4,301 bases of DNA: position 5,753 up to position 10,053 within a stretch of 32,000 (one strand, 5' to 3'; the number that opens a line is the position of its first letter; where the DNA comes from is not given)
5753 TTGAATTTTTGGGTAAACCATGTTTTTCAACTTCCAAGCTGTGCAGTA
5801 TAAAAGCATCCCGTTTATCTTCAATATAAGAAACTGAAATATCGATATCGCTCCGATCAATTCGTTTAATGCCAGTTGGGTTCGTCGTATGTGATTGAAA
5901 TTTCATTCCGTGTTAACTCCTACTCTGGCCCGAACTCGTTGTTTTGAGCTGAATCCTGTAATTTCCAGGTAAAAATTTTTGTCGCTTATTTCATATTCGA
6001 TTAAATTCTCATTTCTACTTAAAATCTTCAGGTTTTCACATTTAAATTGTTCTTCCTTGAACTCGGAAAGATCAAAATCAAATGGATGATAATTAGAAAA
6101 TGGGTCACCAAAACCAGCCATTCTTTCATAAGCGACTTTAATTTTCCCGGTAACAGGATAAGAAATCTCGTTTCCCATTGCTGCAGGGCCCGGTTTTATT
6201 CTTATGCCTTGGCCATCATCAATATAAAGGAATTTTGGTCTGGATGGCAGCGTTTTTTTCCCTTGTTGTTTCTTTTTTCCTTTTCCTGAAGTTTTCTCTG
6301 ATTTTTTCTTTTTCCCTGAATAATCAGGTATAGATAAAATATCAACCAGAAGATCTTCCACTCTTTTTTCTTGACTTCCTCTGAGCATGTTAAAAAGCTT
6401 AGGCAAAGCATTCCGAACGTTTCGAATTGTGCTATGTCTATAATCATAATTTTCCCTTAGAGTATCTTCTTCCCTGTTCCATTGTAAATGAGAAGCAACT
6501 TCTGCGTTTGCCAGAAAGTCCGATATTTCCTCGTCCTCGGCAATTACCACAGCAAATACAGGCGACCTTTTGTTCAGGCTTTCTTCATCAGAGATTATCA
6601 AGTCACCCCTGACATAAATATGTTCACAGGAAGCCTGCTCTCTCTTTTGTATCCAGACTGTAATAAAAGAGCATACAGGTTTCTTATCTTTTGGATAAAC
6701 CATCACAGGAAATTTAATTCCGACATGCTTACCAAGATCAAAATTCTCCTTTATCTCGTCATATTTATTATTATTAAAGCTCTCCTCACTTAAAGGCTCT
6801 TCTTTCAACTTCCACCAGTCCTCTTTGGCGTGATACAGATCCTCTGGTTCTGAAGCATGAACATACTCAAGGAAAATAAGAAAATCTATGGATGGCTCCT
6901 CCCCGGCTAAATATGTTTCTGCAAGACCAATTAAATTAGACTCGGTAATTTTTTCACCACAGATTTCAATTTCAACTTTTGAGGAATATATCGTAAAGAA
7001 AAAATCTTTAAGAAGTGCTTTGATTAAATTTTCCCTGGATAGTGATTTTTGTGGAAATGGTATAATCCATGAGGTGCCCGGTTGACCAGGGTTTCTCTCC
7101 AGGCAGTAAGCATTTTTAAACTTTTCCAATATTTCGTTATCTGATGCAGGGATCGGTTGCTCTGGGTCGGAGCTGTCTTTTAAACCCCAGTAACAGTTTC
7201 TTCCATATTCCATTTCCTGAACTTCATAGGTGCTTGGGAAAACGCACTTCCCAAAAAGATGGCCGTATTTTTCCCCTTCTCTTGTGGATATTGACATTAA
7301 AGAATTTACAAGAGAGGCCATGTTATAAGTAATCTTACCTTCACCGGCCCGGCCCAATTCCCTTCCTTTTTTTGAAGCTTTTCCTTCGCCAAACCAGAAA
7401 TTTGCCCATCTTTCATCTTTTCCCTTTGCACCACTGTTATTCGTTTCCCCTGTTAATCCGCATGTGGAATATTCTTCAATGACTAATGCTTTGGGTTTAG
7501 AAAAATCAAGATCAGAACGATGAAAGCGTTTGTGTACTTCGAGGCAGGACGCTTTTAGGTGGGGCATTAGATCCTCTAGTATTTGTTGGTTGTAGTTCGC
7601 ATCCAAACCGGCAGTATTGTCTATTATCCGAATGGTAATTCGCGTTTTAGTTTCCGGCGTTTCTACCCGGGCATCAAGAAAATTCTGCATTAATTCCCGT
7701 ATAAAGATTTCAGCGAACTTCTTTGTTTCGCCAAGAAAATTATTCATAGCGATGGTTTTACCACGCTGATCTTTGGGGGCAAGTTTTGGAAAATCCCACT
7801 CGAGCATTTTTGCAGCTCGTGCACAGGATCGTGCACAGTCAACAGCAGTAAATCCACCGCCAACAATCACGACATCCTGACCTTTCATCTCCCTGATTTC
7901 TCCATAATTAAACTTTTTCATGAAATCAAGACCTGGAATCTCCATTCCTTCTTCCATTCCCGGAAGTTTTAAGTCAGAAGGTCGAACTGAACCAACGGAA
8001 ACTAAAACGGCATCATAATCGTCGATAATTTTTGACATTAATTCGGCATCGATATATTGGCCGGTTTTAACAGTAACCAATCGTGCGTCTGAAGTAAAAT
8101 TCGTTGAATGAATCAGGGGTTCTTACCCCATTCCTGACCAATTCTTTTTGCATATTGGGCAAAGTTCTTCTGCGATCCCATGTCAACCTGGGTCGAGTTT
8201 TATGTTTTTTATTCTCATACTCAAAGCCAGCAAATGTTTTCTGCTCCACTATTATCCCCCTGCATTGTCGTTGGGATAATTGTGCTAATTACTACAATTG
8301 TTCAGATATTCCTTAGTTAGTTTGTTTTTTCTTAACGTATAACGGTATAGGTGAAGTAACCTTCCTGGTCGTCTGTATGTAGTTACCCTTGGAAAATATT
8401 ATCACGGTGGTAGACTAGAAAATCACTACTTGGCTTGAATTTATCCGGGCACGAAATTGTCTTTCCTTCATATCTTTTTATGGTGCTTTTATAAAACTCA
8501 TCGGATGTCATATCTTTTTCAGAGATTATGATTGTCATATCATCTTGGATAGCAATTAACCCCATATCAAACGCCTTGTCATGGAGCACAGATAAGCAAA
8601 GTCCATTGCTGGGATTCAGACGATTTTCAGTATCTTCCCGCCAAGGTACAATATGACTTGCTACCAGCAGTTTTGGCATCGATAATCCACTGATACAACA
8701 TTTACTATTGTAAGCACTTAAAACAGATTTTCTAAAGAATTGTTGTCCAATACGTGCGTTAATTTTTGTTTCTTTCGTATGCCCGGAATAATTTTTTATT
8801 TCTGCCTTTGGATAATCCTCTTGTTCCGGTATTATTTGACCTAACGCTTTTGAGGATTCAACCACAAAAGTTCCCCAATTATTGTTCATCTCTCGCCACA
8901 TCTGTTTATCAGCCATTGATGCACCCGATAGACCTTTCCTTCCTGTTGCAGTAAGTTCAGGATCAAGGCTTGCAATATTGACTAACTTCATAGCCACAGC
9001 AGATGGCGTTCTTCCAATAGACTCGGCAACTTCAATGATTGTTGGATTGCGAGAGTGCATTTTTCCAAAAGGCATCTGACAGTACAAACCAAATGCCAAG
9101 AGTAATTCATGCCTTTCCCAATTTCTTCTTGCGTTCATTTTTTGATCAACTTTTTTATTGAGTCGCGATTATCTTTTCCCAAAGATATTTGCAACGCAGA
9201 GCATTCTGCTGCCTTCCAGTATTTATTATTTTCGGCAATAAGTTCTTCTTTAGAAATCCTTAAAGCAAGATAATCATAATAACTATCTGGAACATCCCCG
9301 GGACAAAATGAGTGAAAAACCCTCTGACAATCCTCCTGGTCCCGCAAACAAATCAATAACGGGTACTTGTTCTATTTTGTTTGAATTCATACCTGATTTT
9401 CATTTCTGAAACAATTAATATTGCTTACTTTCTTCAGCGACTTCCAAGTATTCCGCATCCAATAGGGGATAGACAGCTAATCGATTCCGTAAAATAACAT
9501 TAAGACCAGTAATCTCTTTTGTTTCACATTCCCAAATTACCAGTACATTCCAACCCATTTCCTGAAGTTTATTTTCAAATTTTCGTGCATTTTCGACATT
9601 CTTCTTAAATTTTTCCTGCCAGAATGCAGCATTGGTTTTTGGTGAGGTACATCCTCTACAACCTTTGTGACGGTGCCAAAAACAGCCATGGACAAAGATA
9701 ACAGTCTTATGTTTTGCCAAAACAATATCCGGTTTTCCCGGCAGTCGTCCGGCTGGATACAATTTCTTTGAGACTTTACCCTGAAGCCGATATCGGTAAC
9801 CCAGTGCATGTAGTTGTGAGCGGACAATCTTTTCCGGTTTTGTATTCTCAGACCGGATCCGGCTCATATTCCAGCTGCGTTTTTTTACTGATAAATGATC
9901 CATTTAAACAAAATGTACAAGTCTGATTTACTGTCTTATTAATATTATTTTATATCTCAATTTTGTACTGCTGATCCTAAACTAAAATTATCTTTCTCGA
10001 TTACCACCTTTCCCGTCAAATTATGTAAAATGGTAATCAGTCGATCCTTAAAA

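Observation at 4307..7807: Intact three-gene GHKL-ATPase operon with two unrecognisable partners, wedged into gene wreckage: candidate undescribed defence system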

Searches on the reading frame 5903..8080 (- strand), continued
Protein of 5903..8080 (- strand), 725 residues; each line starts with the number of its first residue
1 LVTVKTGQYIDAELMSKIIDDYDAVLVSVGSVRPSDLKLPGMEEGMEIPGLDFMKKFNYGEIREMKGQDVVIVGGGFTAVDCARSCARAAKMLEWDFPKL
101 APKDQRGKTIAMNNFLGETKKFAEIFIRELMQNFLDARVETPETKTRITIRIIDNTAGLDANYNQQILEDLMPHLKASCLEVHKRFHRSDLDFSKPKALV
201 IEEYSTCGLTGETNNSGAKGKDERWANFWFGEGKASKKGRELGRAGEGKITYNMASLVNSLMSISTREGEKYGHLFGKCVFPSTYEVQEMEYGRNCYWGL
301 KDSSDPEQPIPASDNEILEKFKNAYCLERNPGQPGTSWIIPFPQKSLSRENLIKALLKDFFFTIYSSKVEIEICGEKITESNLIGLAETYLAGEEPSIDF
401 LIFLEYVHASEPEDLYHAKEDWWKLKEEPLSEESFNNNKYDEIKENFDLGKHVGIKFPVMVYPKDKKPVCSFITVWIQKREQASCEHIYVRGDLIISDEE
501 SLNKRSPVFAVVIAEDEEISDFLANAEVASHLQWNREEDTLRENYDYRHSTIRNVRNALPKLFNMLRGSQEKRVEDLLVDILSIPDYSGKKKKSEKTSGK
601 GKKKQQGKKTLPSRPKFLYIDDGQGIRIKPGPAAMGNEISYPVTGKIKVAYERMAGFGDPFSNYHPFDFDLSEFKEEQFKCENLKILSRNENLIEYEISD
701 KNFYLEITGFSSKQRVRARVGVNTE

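Call 88: search_protein_families(library=pfam, proteins=[L013:6229-7539:+, L071:7311-8657:-, L032:11371-12612:-, L011:5621-6307:-, L062:6461-7144:+, L029:4185-5654:-, L049:11860-13251:+, L060:4049-5023:-, L057:6842-7825:+, L101:1705-1980:+], max_evalue=0.01)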
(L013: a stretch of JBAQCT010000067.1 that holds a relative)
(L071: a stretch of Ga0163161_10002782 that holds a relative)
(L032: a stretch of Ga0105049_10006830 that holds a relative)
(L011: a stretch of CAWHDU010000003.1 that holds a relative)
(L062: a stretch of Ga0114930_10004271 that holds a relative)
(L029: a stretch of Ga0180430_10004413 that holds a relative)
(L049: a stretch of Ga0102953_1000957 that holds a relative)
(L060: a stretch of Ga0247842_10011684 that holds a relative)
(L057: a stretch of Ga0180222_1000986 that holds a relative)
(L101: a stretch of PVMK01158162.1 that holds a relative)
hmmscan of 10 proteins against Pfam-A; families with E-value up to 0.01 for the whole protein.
L013:6229-7539:+ (437 aa): 1 family
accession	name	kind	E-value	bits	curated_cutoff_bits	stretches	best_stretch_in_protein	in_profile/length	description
PF09019.17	EcoRII-C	-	1.3e-26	94.1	25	1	286-422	28-164/165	EcoRII C terminal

L071:7311-8657:- (448 aa): 2 families
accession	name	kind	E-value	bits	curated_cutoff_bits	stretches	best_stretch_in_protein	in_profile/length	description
PF09019.17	EcoRII-C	-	4.5e-24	85.9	25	1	288-427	26-164/165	EcoRII C terminal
PF09217.15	EcoRII-N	-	0.0002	21.6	25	1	23-71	6-51/154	Restriction endonuclease EcoRII, N-terminal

L032:11371-12612:- (413 aa): 1 family
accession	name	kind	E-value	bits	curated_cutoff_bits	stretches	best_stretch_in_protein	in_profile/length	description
PF09019.17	EcoRII-C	-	1.4e-64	217.6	25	1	235-400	1-164/165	EcoRII C terminal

L011:5621-6307:- (228 aa): 4 families
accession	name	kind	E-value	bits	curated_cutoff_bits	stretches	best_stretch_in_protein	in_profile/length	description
PF00730.31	HhH-GPD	-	2.4e-11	44.3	26.2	1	40-170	4-96/108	HhH-GPD superfamily base excision DNA repair protein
PF10576.14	EndIII_4Fe-2S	-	4.7e-06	27.2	20.5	1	204-219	1-16/17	Iron-sulfur binding domain of endonuclease III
PF05625.17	PAXNEB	-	0.0032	17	28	1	80-159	184-264/366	PAXNEB protein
PF00633.29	HHH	-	0.0033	17.7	24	1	123-138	13-28/30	Helix-hairpin-helix motif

L062:6461-7144:+ (228 aa): 3 families
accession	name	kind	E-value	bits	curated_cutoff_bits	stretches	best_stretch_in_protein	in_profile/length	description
PF00730.31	HhH-GPD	-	1.2e-08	35.6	26.2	1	46-166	1-94/108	HhH-GPD superfamily base excision DNA repair protein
PF00633.29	HHH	-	3.6e-07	30.2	24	1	115-139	6-30/30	Helix-hairpin-helix motif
PF10576.14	EndIII_4Fe-2S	-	0.00055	20.6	20.5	1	202-218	1-17/17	Iron-sulfur binding domain of endonuclease III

L029:4185-5654:- (489 aa): 1 family
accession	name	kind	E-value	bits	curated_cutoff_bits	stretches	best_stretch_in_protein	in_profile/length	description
PF15515.12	MvaI_BcnI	-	6.3e-42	144.5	25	1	227-478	1-227/227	MvaI/BcnI restriction endonuclease family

L049:11860-13251:+ (464 aa): 1 family
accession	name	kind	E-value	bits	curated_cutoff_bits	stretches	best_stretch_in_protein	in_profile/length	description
PF15515.12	MvaI_BcnI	-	5e-36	125.3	25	1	202-453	1-227/227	MvaI/BcnI restriction endonuclease family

L060:4049-5023:- (324 aa): 7 families
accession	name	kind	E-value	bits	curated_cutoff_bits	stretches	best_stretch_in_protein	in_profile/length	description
PF01230.28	HIT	-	1.9e-14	54.5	21.5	1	209-304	3-97/98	HIT domain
PF01844.29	HNH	-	4.3e-14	52.8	21.4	1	141-186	1-47/47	HNH endonuclease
PF14279.12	HNH_5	-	9.7e-13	48.3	27.5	1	141-194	1-54/56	HNH endonuclease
PF11969.13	DcpS_C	-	9.1e-07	29.8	24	1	203-300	2-100/114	Scavenger mRNA decapping enzyme C-term binding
PF13395.12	HNH_4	-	0.00034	20.9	22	1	153-186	18-51/54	HNH endonuclease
PF04677.20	CwfJ_C_1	-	0.0015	18.8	21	1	197-301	8-108/122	Protein similar to CwfJ C-terminus 1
PF16285.10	DUF4931_N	-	0.0064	17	24.1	0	198-300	15-119/124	Domain of unknown function (DUF4931) N-terminal domain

L057:6842-7825:+ (328 aa): 1 family
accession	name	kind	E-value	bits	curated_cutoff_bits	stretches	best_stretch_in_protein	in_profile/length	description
PF13391.12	HNH_2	-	5.6e-09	36.2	21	1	225-273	1-65/66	HNH endonuclease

L101:1705-1980:+ (92 aa): 0 families

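Call 109: fold_search(model_id=the predicted structure, library=viral)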
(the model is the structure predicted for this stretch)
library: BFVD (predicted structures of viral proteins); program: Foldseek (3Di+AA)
matches with E <= 10: 368; with E <= 0.001: 20
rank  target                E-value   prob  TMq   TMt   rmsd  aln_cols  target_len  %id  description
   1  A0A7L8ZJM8            1.2e-07  1.00  0.29  0.35  11.2       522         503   11  DNA topoisomerase (ATP-hydrolyzing) [Campylobacter phage F379]
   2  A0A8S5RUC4            4.7e-07  1.00  0.28  0.29  10.6       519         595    9  (no name in the UniProt tables at hand)
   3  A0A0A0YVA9            1.4e-06  1.00  0.26  0.26   9.9       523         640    9  DNA topoisomerase 2 [Erwinia phage phiEa2809]
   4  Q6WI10                1.7e-06  1.00  0.29  0.27  11.9       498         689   12  RIIA [Vibrio phage KVP40 (isolate Vibrio parahaemolyticus/Japan/Matsuzaki/1991)]
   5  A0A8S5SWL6            2.9e-06  1.00  0.27  0.34  12.5       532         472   12  DNA topoisomerase (ATP-hydrolyzing) [Siphoviridae sp. ctZHD14]
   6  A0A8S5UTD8            3.3e-06  1.00  0.31  0.26   9.0       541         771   10  DNA topoisomerase (ATP-hydrolyzing) [Myoviridae sp. ctYA416]
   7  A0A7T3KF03            3.3e-06  1.00  0.27  0.27  11.2       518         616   10  DNA topoisomerase (ATP-hydrolyzing) [Campylobacter phage F355]
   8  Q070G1                3.5e-06  1.00  0.28  0.18  24.7       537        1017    9  DNA topoisomerase (ATP-hydrolyzing) [Nile crocodilepox virus (isolate Crocodylus niloticus/Zimbabwe/Ume/2001)]
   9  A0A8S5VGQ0            4.1e-06  1.00  0.28  0.38  13.3       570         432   10  DNA topoisomerase (ATP-hydrolyzing) [Myoviridae sp. ctkfK18]
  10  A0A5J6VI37            5.4e-06  1.00  0.28  0.17  11.3       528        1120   11  DNA topoisomerase 2 [Megaviridae environmental sample]
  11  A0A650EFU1            5.7e-06  1.00  0.26  0.34  10.5       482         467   10  (no name in the UniProt tables at hand)
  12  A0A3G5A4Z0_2          2.2e-05  1.00  0.25  0.20  15.3       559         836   11  Histidine kinase-like ATPase (Fragment) [Homavirus sp.]
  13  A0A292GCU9            2.9e-05  1.00  0.28  0.25  19.4       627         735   12  (no name in the UniProt tables at hand)
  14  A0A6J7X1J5            4.0e-05  1.00  0.31  0.27  17.1       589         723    9  HATPase_c domain containing protein [uncultured Caudovirales phage]
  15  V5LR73                4.0e-05  1.00  0.28  0.39  10.9       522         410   11  (no name in the UniProt tables at hand)
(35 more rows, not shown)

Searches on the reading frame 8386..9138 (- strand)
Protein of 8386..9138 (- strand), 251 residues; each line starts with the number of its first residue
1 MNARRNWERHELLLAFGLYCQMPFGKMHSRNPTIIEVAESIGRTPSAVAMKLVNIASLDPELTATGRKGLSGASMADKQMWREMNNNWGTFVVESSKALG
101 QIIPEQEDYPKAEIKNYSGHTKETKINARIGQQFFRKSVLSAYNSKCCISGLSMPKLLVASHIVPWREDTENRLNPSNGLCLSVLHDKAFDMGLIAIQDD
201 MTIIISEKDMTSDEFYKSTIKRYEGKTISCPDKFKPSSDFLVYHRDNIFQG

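Call 29: search_protein_families(library=padloc, proteins=[window:8386-9138:-], max_evalue=0.1)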
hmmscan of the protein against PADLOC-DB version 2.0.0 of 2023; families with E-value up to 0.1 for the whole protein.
window:8386-9138:- (251 aa): 3 families
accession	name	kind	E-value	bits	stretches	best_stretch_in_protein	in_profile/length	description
PDLC04132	HNH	-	9.2e-121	400.3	1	1-250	23-273/286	-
PDLC03546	HNH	-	1.6e-45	153.3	2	122-249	149-277/282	Type II restriction enzyme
PDLC03529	REase_II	-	1.6e-07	28.9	1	139-218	277-354/389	Type II restriction enzyme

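Call 30: search_protein_families(library=pfam, proteins=[window:8386-9138:-], max_evalue=0.1)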
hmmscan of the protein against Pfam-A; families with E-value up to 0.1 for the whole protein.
window:8386-9138:- (251 aa): 1 family
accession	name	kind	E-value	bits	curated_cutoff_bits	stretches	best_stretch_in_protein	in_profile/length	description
PF13391.12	HNH_2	-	1.7e-12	47.4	21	1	147-198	1-66/66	HNH endonuclease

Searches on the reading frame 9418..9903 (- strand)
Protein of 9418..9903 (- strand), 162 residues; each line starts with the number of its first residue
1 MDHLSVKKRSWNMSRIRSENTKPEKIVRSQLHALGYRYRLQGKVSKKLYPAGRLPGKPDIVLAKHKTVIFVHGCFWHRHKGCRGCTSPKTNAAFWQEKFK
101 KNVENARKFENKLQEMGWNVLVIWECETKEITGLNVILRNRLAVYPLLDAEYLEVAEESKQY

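Call 29: search_protein_families(library=padloc, proteins=[window:9418-9903:-], max_evalue=0.1)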
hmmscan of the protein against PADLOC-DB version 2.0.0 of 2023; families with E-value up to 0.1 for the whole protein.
window:9418-9903:- (162 aa): 1 family
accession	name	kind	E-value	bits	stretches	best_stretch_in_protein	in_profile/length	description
PDLC03397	Vsr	-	3.8e-27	93.3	1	8-129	9-120/156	Type II nicking endonuclease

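Call 30: search_protein_families(library=pfam, proteins=[window:9418-9903:-], max_evalue=0.1)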
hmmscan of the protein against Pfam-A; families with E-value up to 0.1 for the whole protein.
window:9418-9903:- (162 aa): 1 family
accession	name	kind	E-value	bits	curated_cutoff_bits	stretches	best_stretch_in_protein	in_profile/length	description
PF03852.21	Vsr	-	1.6e-25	89.2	27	1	1-80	1-71/74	DNA mismatch endonuclease Vsr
